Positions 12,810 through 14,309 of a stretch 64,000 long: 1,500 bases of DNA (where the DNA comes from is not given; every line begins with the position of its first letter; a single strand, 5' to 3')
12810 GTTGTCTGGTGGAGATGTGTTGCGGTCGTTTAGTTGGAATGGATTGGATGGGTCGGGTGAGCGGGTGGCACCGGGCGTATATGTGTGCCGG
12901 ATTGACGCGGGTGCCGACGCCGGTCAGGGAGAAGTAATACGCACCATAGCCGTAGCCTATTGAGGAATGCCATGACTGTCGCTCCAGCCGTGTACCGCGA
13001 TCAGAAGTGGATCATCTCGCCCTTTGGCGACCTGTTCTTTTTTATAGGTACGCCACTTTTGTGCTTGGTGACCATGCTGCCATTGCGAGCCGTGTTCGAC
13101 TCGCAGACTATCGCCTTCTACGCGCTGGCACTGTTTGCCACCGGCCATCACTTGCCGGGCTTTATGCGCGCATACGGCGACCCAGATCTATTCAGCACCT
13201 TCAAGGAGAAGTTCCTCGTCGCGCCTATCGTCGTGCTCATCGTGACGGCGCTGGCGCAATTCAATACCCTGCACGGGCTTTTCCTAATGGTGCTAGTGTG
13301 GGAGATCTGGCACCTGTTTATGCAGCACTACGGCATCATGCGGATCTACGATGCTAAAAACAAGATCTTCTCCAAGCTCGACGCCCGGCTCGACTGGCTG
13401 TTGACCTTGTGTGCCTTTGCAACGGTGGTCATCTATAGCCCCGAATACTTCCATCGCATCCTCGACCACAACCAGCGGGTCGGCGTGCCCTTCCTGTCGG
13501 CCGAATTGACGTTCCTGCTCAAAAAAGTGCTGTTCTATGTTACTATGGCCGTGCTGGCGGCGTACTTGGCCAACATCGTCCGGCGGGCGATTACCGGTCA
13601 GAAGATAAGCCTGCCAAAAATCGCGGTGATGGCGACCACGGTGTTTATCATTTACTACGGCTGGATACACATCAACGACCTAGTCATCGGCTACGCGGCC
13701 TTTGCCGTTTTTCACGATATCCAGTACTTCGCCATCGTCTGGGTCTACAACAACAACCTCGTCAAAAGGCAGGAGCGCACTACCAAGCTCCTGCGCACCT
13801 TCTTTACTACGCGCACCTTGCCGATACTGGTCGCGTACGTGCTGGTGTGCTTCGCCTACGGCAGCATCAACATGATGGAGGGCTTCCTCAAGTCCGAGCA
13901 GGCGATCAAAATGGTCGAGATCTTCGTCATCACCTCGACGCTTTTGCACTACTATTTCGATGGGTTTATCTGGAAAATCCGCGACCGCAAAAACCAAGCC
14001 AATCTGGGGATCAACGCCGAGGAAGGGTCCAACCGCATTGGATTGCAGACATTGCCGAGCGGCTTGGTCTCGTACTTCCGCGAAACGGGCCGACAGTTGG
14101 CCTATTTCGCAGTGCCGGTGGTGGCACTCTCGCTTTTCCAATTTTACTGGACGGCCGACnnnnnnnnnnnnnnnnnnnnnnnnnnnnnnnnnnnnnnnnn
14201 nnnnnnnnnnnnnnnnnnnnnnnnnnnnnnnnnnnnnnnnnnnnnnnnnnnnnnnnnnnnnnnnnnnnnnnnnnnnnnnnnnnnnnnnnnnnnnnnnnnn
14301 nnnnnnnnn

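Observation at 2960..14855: Six-gene operon: four large discoidin-like T9SS type-B-CTD paralogs, a lipoprotein and a His-motif membrane/TPR protein - candidate undescribed cell-surface system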

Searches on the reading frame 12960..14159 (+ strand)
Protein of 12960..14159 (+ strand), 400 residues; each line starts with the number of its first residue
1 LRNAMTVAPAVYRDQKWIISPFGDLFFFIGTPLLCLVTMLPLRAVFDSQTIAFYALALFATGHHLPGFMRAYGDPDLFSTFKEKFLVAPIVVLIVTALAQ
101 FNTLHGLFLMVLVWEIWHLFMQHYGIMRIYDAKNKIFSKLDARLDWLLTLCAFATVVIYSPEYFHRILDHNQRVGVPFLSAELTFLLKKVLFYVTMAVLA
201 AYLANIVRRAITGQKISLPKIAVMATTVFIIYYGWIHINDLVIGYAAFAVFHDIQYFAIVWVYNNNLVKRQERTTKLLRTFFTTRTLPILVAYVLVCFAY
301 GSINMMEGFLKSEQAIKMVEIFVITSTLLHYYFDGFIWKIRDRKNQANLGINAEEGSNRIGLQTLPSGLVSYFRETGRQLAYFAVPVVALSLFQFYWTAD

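Call 9: find_homologous_proteins(query=window:12960-14159:+)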
Query window:12960-14159:+ (400 aa): 255 proteins with E <= 0.001 among 7686 candidates; the best 120 are listed.
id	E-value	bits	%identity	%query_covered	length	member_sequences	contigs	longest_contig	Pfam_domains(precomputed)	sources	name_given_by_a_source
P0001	1.1e-260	883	100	99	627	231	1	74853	PF13431.13,PF23914.2,PF13414.13,PF13176.13,PF13428.13,PF25064.2,PF13374.13,PF14559.13,PF13371.13,PF00515.35,PF13424.13,PF13432.13,PF13181.13,PF07719.24,PF13174.13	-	-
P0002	8.6e-260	880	99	99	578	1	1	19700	PF13431.13,PF13414.13,PF00515.35,PF13432.13,PF07719.24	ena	-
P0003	3.8e-234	795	87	99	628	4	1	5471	PF10602.16,PF25063.1,PF13431.13,PF23914.2,PF13414.13,PF13176.13,PF12569.15,PF13428.13,PF13374.13,PF14559.13,PF13371.13,PF00515.35,PF13424.13,PF13432.13,PF13181.13,PF07719.24,PF13174.13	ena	-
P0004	1.6e-232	790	87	99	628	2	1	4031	PF25063.1,PF14853.13,PF13431.13,PF23914.2,PF13414.13,PF13176.13,PF13428.13,PF13374.13,PF14559.13,PF02259.30,PF13371.13,PF00515.35,PF13424.13,PF21033.5,PF13432.13,PF13181.13,PF07719.24,PF13174.13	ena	-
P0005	1.0e-229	781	87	99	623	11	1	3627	PF13431.13,PF23914.2,PF13414.13,PF13176.13,PF12569.15,PF13428.13,PF13374.13,PF07721.21,PF14559.13,PF13371.13,PF00515.35,PF13424.13,PF13432.13,PF13181.13,PF07719.24,PF13174.13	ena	-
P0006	1.2e-226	770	85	99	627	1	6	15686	PF13431.13,PF23914.2,PF13414.13,PF13176.13,PF13428.13,PF13374.13,PF14559.13,PF13371.13,PF00515.35,PF13424.13,PF21033.5,PF13432.13,PF13181.13,PF07719.24,PF13174.13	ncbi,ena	-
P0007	1.2e-226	770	85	99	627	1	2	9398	PF13431.13,PF23914.2,PF13414.13,PF13176.13,PF13428.13,PF25064.2,PF13374.13,PF14559.13,PF13371.13,PF00515.35,PF13424.13,PF21033.5,PF13432.13,PF13181.13,PF07719.24,PF13174.13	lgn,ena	-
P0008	6.8e-226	768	85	99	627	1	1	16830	PF13431.13,PF23914.2,PF13414.13,PF13176.13,PF13428.13,PF13374.13,PF14559.13,PF13371.13,PF00515.35,PF13424.13,PF21033.5,PF13432.13,PF13181.13,PF07719.24,PF13174.13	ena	-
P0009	7.0e-226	768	85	99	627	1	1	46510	PF13431.13,PF23914.2,PF13414.13,PF13176.13,PF13428.13,PF25064.2,PF13374.13,PF14559.13,PF13371.13,PF00515.35,PF13424.13,PF21033.5,PF13432.13,PF13181.13,PF07719.24,PF13174.13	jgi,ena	-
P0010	9.8e-226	767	85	99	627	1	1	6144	PF13431.13,PF23914.2,PF13414.13,PF13176.13,PF13428.13,PF13374.13,PF14559.13,PF13371.13,PF00515.35,PF13424.13,PF21033.5,PF13432.13,PF13181.13,PF07719.24,PF13174.13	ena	-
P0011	1.8e-225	767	85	99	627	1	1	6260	PF13431.13,PF23914.2,PF13414.13,PF13176.13,PF13428.13,PF13374.13,PF14559.13,PF13371.13,PF00515.35,PF13424.13,PF21033.5,PF13432.13,PF13181.13,PF07719.24,PF13174.13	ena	-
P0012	1.8e-225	766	85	99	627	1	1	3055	PF13431.13,PF23914.2,PF13414.13,PF13176.13,PF13428.13,PF13374.13,PF14559.13,PF13371.13,PF00515.35,PF13424.13,PF21033.5,PF13432.13,PF13181.13,PF07719.24,PF13174.13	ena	-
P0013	1.9e-225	766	85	99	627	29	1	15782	PF13431.13,PF23914.2,PF13414.13,PF13176.13,PF13428.13,PF13374.13,PF14559.13,PF13371.13,PF00515.35,PF13424.13,PF21033.5,PF13432.13,PF13181.13,PF07719.24,PF13174.13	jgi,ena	-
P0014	2.6e-225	766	85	99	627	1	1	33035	PF13431.13,PF23914.2,PF13414.13,PF13176.13,PF13428.13,PF13374.13,PF14559.13,PF13371.13,PF00515.35,PF13424.13,PF21033.5,PF13432.13,PF13181.13,PF07719.24,PF13174.13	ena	-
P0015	2.6e-225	766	85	99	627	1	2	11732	PF13431.13,PF23914.2,PF13414.13,PF13176.13,PF13428.13,PF13374.13,PF14559.13,PF13371.13,PF00515.35,PF13424.13,PF21033.5,PF13432.13,PF13181.13,PF07719.24,PF13174.13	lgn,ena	-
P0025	1.5e-183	629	72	97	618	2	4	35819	PF13431.13,PF23914.2,PF13414.13,PF13176.13,PF13428.13,PF25064.2,PF13374.13,PF14559.13,PF13371.13,PF00515.35,PF13424.13,PF21033.5,PF13432.13,PF13181.13,PF07719.24,PF13174.13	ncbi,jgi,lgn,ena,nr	ncbi:MAG: tetratricopeptide repeat protein [Candidatus Handelsmanbacteria bacterium]|nr:tetratricope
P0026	1.0e-182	626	69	99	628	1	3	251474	PF25063.1,PF14853.13,PF13431.13,PF23914.2,PF25062.2,PF13414.13,PF13176.13,PF13428.13,PF25064.2,PF13374.13,PF14559.13,PF13371.13,PF00515.35,PF13424.13,PF21033.5,PF13432.13,PF13181.13,PF07719.24,PF13174.13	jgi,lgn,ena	-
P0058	1.7e-81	293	37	97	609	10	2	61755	PF13431.13,PF13414.13,PF13176.13,PF12569.15,PF13428.13,PF14559.13,PF13371.13,PF00515.35,PF13424.13,PF21033.5,PF13432.13,PF13181.13,PF07719.24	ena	-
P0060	3.7e-81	291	41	96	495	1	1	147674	-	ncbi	ncbi:MAG: tetratricopeptide repeat protein [Planctomycetota bacterium]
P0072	3.1e-72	262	38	86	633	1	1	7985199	PF03704.24,PF13431.13,PF23914.2,PF13414.13,PF13176.13,PF13428.13,PF13374.13,PF14559.13,PF24575.2,PF13371.13,PF00515.35,PF12895.14,PF13424.13,PF13432.13,PF13181.13,PF14561.13,PF07719.24,PF13174.13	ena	-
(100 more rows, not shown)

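Call 11: find_encoding_contigs(protein=P0026, flank=10000, max_places=2)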
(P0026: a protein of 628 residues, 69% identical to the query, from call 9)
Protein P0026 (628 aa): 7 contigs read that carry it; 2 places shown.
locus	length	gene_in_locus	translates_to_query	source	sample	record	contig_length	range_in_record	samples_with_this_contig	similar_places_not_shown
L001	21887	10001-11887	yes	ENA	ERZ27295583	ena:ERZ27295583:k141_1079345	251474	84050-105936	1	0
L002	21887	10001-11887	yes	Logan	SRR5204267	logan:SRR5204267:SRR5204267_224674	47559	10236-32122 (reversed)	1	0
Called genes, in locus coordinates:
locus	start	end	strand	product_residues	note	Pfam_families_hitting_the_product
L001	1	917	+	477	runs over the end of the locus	-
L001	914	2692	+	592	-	PF13145:Rotamase_2, PF13616:Rotamase_3, PF00639:Rotamase, PF13145:Rotamase_2, PF00639:Rotamase (weak)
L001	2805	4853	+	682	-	-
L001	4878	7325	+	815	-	PF00754:F5_F8_type_C (weak), PF22633:F5_F8_type_C_2 (weak), PF13585:CHU_C (weak), PF13860:FlgD_ig (faint)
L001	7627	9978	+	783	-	PF00754:F5_F8_type_C (faint), PF22633:F5_F8_type_C_2 (faint), PF13585:CHU_C (weak)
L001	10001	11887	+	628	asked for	PF13414:TPR_11 (weak), PF13424:TPR_12, PF13432:TPR_16, PF00515:TPR_1, PF07719:TPR_2 (weak), PF13432:TPR_16 (weak), PF00515:TPR_1 (weak), PF14559:TPR_19, +14 more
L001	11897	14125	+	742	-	PF01839:FG-GAP (faint), PF13517:FG-GAP_3, PF07593:UnbV_ASPIC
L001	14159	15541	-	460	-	PF00919:UPF0004, PF04055:Radical_SAM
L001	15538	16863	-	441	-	PF00919:UPF0004, PF04055:Radical_SAM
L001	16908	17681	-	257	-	PF00483:NTP_transferase, PF12804:NTP_transf_3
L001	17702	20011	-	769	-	PF00580:UvrD-helicase, PF13245:AAA_19, PF13604:AAA_30 (faint), PF13361:UvrD_C, PF13538:UvrD_C_2 (faint), PF21196:PcrA_UvrD_tudor (weak)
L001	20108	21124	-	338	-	PF02618:YceG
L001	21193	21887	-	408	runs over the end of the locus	PF20208:ARPP-1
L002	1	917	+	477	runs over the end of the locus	-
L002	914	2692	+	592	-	PF13145:Rotamase_2, PF13616:Rotamase_3, PF00639:Rotamase, PF13145:Rotamase_2, PF00639:Rotamase (weak)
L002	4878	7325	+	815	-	PF00754:F5_F8_type_C (weak), PF22633:F5_F8_type_C_2 (weak), PF13585:CHU_C (weak), PF13860:FlgD_ig (faint)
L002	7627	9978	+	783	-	PF00754:F5_F8_type_C (faint), PF22633:F5_F8_type_C_2 (faint), PF13585:CHU_C (weak)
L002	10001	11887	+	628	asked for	PF13414:TPR_11 (weak), PF13424:TPR_12, PF13432:TPR_16, PF00515:TPR_1, PF07719:TPR_2 (weak), PF13432:TPR_16 (weak), PF00515:TPR_1 (weak), PF14559:TPR_19, +14 more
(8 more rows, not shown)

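Call 12: find_encoding_contigs(protein=P0025, flank=10000, max_places=2)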
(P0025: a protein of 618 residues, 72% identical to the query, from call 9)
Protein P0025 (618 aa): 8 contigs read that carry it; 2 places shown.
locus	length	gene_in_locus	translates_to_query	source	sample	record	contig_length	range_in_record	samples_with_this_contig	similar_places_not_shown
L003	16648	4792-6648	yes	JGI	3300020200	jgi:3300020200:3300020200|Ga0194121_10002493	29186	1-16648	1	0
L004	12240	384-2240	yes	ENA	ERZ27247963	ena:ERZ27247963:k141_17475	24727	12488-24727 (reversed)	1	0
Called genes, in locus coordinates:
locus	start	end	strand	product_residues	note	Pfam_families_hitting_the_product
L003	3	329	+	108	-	?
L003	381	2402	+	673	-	PF13860:FlgD_ig (weak)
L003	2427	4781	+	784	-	PF00754:F5_F8_type_C (faint), PF22633:F5_F8_type_C_2 (faint), PF13585:CHU_C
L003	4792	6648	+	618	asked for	PF00515:TPR_1 (weak), PF07719:TPR_2 (weak), PF13424:TPR_12 (weak), PF13371:TPR_9 (weak), PF00515:TPR_1, PF13414:TPR_11, PF13424:TPR_12, PF14559:TPR_19, +17 more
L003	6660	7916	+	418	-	PF14315:DUF4380 (faint)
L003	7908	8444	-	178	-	-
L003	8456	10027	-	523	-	PF14315:DUF4380 (faint), PF13860:FlgD_ig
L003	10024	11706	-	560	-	PF07995:GSDH (weak), PF13860:FlgD_ig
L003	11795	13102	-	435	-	PF00919:UPF0004, PF04055:Radical_SAM, PF01938:TRAM (weak)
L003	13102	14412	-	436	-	PF00919:UPF0004, PF04055:Radical_SAM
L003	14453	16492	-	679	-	PF00117:GATase, PF07722:Peptidase_C26 (weak), PF04715:, PF00425:Chorismate_bind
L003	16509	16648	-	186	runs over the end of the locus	-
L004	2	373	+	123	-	?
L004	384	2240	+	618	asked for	PF00515:TPR_1 (weak), PF07719:TPR_2 (weak), PF13424:TPR_12 (weak), PF13371:TPR_9 (weak), PF00515:TPR_1, PF13414:TPR_11, PF13424:TPR_12, PF14559:TPR_19, +17 more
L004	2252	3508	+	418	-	PF14315:DUF4380 (faint)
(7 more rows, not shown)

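Call 13: find_encoding_contigs(protein=P0060, flank=10000, max_places=1)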
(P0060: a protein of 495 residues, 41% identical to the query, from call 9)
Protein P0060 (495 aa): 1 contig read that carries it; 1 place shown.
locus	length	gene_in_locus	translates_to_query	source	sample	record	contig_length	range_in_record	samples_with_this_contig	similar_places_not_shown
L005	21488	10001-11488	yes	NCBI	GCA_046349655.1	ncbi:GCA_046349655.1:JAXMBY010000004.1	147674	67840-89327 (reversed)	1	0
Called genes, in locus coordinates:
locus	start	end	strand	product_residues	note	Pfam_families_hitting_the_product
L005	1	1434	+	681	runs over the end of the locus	-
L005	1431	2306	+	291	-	-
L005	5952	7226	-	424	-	PF01564:Spermine_synth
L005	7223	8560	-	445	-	PF07690:MFS_1 (weak)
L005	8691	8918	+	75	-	-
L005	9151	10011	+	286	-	PF03781:FGE-sulfatase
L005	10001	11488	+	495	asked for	-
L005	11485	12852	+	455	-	PF00884:Sulfatase, PF01663:Phosphodiest (weak), PF16347:SGSH_C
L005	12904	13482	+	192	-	-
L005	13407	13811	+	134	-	-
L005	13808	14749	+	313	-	PF14226:DIOX_N, PF03171:2OG-FeII_Oxy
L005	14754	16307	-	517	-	-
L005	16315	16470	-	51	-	-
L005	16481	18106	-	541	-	PF03136:Pup_ligase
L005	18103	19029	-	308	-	-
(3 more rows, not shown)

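Call 14: find_encoding_contigs(protein=P0072, flank=10000, max_places=1)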
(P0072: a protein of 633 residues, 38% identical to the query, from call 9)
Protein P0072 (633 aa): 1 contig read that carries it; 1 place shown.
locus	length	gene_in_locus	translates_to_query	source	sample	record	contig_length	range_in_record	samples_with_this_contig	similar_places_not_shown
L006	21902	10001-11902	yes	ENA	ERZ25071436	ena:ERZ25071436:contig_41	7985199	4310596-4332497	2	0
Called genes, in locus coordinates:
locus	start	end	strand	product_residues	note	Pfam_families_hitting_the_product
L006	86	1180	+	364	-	PF00561:Abhydrolase_1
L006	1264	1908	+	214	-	PF13489:Methyltransf_23, PF07021:MetW, PF13847:Methyltransf_31, PF08241:Methyltransf_11, PF08242:Methyltransf_12, PF13649:Methyltransf_25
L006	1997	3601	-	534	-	PF01011:PQQ, PF13360:PQQ_2, PF25293:Beta-prop_EMC1_N (faint), PF01011:PQQ, PF13360:PQQ_2, PF13570:Beta-prop_ACSF4 (weak)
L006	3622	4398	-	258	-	PF02433:FixO (faint), PF00034:Cytochrom_C, PF13442:Cytochrome_CBB3, PF00034:Cytochrom_C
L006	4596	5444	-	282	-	-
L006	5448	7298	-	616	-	PF26099:DUF8034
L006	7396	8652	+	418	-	PF07969:Amidohydro_3 (weak), PF01979:Amidohydro_1 (weak), PF07969:Amidohydro_3 (weak)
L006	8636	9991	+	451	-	PF07969:Amidohydro_3 (weak), PF01979:Amidohydro_1 (weak), PF07969:Amidohydro_3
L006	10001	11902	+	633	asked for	PF13424:TPR_12 (faint), PF03704:BTAD (faint), PF13371:TPR_9 (faint), PF24575:TPR_Slam (faint), PF14559:TPR_19 (weak), PF07719:TPR_2 (weak), PF13414:TPR_11, PF13432:TPR_16, +10 more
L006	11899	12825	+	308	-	PF13472:Lipase_GDSL_2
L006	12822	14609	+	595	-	PF13428:TPR_14, PF13432:TPR_16, PF14559:TPR_19 (weak), PF00515:TPR_1 (weak), PF07719:TPR_2 (weak), PF13414:TPR_11, PF13432:TPR_16, PF14559:TPR_19, +10 more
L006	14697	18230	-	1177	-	PF17210:SdrD_B (faint), PF17802:SpaA (faint), PF13620:CarboxypepD_reg, PF13715:CarbopepD_reg_2, PF25183:OMP_b-brl_4, PF00593:TonB_dep_Rec_b-barrel (weak)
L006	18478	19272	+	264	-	PF09339:HTH_IclR, PF12802:MarR_2 (weak), PF01614:IclR_C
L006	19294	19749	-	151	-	PF01042:Ribonuc_L-PSP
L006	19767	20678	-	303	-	PF02585:PIG-L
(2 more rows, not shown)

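Call 15: find_encoding_contigs(protein=P0058, flank=10000, max_places=1)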
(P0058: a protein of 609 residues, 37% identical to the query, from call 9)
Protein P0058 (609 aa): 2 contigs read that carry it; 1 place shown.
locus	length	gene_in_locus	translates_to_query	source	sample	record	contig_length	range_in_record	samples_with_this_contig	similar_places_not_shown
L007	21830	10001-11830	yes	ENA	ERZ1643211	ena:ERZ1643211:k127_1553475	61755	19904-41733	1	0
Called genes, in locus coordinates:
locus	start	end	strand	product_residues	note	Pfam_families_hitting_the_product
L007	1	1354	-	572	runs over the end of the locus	PF01839:FG-GAP (faint), PF13517:FG-GAP_3, PF07593:UnbV_ASPIC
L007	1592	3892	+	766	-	PF13585:CHU_C (weak)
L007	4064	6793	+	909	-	-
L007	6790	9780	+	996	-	-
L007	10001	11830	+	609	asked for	PF13428:TPR_14 (faint), PF13431:TPR_17 (faint), PF13371:TPR_9 (faint), PF07719:TPR_2 (faint), PF13424:TPR_12, PF13432:TPR_16, PF13414:TPR_11 (weak), PF00515:TPR_1 (weak), +5 more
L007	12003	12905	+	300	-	-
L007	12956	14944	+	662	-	PF13585:CHU_C (weak), PF13860:FlgD_ig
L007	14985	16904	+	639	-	PF13860:FlgD_ig (faint)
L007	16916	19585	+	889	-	PF13860:FlgD_ig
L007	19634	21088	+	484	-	PF05090:HTTM, PF22777:VKGC_lumenal_dom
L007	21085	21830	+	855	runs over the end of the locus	PF13585:CHU_C (weak), PF13860:FlgD_ig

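Call 26: search_solved_structures(query=window:12960-14159:+, max_evalue=10)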
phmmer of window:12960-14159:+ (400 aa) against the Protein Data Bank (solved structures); distinct sequences matched with E-value up to 10: 0.

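Call 44: predict_structure(alignment_id=A2)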
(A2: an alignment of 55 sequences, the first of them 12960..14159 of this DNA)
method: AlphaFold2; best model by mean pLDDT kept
length: 400 residues; sequences in the alignment: 55
mean_pLDDT: 88.5   pTM: 0.88
mean pLDDT of the five models: 88.5, 87.5, 86.6, 86.3, 85.7
residues with pLDDT >= 90: 240; 70-90: 129; 50-70: 29; < 50: 2
segments of 3 or more residues with pLDDT < 50: none
pLDDT, mean of each block of 10 residues (from residue 1): 57 80 97 95 94 87 89 92 91 93 89 92 97 95 97 93 89 84 95 97 98 97 96 90 92 94 93 89 82 86 87 94 94 90 91 71 57 77 83 77
secondary structure, 60 per line:
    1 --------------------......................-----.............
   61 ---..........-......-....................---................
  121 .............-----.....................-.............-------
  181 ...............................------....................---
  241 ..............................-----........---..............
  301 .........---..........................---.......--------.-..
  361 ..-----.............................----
elements in order: H21-42 H48-60 H64-73 H75-80 H82-101 H105-133 H139-159 H161-173 H181-211 H218-237 H241-270 H276-283 H287-309 H313-338 H343-348 H359-362 H368-396

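Call 46: fold_search(model_id=the predicted structure, library=pdb)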
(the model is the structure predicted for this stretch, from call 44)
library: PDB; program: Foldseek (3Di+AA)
matches with E <= 10: 375; with E <= 0.001: 0
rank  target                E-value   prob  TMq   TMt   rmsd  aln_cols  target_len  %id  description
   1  9a52_A                2.1e-01  0.23  0.16  0.16  24.6       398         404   13  Integrative model of YCSG-FABL by crosslinking MS and deep learning (released 2024-09-18)
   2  5iu8                  2.9e-01  0.21  0.16  0.16  23.4       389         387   12  Crystal structure of stabilized A2A adenosine receptor A2AR-StaR2-bRIL in complex with compound 12f at 2.0A resolution (released 2016-06-29)
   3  5om1                  2.9e-01  0.21  0.16  0.16  22.9       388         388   13  Structure of the A2A-StaR2-bRIL562-Compound 4e complex at 2.1A obtained from in meso soaking experiments (1 hour soak). (released 2018-01-17)
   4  6i1z_A                3.5e-01  0.25  0.18  0.22  20.8       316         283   15  Outward facing structure of apo CST (released 2019-06-05)
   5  9jrm                  4.7e-01  0.09  0.13  0.13  23.9       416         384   14  outward-open hSLC19A1 + 2'3'-CDAS (released 2025-02-26)
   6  5mzp                  4.8e-01  0.16  0.15  0.16  25.1       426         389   11  Crystal structure of stabilized A2A adenosine receptor A2AR-StaR2-bRIL in complex with caffeine at 2.1A resolution (released 2017-07-26)
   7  5k2b                  4.8e-01  0.16  0.16  0.16  23.1       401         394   12  2.5 angstrom A2a adenosine receptor structure with MR phasing using XFEL data (released 2016-09-21)
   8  8bzy_A                5.0e-01  0.25  0.22  0.21  20.2       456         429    8  Structure of SLC40/ferroportin in complex with vamifeport and synthetic nanobody Sy3 in occluded conformation (released 2023-03-22)
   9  9h2x                  5.0e-01  0.16  0.16  0.16  23.6       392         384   12  Crystal structure of stabilized A2A adenosine receptor A2AR-StaR2-bRIL in complex with compound 7, a novel nanomolar A2A (released 2025-06-18)
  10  5n2r                  5.0e-01  0.16  0.15  0.16  22.9       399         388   13  Crystal structure of stabilized A2A adenosine receptor A2AR-StaR2-bRIL in complex with PSB36 at 2.8A resolution (released 2017-07-26)
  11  8rw0                  5.2e-01  0.20  0.17  0.18  22.9       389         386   12  Crystal structure of the adenosine A2A receptor in complex with Istradefylline (released 2025-01-08)
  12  5om4                  5.2e-01  0.16  0.16  0.16  23.1       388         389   12  Structure of the A2A-StaR2-bRIL562-Compound 4e complex at 1.86A obtained from in meso soaking experiments (24 hour soak) (released 2018-01-17)
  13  8rql_R                5.5e-01  0.25  0.17  0.22  18.8       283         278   12  TAS2R14 receptor bound to flufenamic acid and gustducin (released 2024-11-27)
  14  8cic                  5.5e-01  0.15  0.16  0.16  23.2       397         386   13  Crystal structure of stabilized A2A adenosine receptor A2AR-StaR2-bRIL in complex with clinical candidate Etrumadenant (released 2023-05-31)
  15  6ps7                  5.7e-01  0.14  0.16  0.16  23.6       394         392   13  XFEL A2aR structure by ligand exchange from LUF5843 to ZM241385. (released 2019-11-13)
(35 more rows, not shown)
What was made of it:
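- On GT-C / PMT / TMTC-type or O-antigen-ligase-type membrane+TPR enzymes: Foldseek against the PDB gave a best E of 0.2 and TM<=0.25 for a model with pLDDT 88.5 (calls 44, 46).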
